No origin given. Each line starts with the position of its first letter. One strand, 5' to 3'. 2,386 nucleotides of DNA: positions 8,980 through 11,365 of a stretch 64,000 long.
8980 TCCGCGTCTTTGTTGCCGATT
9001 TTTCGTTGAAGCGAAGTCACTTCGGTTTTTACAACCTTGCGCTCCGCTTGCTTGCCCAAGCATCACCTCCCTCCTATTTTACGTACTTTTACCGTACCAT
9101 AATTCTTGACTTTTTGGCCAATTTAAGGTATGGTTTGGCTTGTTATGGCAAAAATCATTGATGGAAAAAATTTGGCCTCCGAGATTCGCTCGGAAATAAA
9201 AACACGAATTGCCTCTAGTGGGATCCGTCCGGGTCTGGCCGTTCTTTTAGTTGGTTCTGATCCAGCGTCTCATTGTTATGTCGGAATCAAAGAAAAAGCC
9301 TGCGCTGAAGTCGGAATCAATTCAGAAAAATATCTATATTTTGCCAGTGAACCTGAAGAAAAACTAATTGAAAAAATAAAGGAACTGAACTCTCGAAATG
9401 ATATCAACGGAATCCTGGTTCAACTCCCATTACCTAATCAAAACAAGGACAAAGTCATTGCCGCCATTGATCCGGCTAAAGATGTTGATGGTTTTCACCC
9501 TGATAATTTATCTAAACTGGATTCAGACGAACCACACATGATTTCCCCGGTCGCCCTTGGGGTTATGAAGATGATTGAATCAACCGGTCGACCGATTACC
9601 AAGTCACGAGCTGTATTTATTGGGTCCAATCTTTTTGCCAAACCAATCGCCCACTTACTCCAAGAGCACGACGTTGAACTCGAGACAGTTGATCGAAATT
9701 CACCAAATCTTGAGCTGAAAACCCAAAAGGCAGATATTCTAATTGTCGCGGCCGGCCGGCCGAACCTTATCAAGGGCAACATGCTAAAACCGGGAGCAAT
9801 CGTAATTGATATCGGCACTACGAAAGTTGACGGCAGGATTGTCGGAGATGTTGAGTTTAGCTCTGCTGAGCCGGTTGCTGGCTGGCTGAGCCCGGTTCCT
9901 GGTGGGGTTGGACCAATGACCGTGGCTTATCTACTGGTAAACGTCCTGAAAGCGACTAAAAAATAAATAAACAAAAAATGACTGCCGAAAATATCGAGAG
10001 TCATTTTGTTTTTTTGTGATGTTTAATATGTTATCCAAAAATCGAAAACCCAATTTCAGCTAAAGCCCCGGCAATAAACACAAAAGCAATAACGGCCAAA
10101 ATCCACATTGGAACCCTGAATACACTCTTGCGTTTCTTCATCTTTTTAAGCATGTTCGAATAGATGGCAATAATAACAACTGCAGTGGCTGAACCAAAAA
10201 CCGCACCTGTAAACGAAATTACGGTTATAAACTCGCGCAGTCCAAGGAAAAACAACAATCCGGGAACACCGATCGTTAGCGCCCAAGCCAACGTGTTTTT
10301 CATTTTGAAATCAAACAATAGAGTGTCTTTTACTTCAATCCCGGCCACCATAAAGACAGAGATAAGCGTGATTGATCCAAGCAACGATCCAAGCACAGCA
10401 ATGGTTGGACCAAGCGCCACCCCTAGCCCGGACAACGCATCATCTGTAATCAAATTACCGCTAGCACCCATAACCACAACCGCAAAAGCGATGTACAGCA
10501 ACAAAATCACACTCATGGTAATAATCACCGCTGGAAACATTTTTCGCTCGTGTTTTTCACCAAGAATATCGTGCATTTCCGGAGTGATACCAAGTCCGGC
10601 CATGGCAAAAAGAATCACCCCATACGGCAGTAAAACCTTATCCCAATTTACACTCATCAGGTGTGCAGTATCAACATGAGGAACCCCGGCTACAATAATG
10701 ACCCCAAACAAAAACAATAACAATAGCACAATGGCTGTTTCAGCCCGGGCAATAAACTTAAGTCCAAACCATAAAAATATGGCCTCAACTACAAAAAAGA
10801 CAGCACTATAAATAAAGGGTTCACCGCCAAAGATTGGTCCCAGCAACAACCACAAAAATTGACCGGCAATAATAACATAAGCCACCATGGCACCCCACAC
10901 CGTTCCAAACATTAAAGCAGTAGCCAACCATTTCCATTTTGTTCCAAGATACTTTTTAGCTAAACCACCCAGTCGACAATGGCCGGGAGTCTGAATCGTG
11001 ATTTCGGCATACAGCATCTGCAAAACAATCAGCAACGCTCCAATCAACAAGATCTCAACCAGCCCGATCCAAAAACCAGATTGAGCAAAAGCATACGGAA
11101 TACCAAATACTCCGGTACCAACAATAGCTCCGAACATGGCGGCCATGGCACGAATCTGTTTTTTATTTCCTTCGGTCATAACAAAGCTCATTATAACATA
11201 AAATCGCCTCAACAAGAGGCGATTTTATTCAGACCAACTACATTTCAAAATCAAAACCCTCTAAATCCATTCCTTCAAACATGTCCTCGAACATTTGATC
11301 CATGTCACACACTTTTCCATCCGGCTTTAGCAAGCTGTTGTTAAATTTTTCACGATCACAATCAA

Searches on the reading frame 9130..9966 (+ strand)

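Call 11: search_protein_families(library=pfam, proteins=[window:9130-9966:+], max_evalue=0.0001)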
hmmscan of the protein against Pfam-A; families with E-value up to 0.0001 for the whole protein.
window:9130-9966:+ (278 aa): 2 families
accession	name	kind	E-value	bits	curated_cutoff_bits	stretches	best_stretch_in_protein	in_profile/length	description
PF02882.25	THF_DHG_CYH_C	-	6.4e-46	156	27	1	123-277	1-157/160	Tetrahydrofolate dehydrogenase/cyclohydrolase, NAD(P)-binding domain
PF00763.28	THF_DHG_CYH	-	1.1e-36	126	32.8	1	10-120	1-115/115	Tetrahydrofolate dehydrogenase/cyclohydrolase, catalytic domain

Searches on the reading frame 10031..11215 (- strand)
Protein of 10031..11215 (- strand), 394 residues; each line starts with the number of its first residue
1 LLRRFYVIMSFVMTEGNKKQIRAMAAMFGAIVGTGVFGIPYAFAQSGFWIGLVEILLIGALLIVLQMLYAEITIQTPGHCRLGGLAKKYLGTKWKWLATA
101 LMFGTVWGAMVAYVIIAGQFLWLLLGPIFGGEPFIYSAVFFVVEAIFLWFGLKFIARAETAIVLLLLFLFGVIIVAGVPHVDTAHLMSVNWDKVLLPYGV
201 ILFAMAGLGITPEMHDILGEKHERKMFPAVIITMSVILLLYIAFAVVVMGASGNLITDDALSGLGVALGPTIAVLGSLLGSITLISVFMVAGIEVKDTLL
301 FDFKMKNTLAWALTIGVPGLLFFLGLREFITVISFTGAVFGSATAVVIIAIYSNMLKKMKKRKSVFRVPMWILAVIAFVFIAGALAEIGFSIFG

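Call 11: search_protein_families(library=pfam, proteins=[window:10031-11215:-], max_evalue=0.0001)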
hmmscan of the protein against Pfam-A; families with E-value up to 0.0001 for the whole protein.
window:10031-11215:- (394 aa): 3 families
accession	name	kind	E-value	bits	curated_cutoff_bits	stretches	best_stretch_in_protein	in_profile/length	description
PF03222.19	Trp_Tyr_perm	-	4.5e-22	79.1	22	1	23-378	8-385/393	Tryptophan/tyrosine permease family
PF01490.24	Aa_trans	-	6.1e-17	61.8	25.6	1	21-383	6-403/410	Transmembrane amino acid transporter protein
PF13520.12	AA_permease_2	-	2.8e-05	23.7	27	1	21-291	4-279/427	Amino acid permease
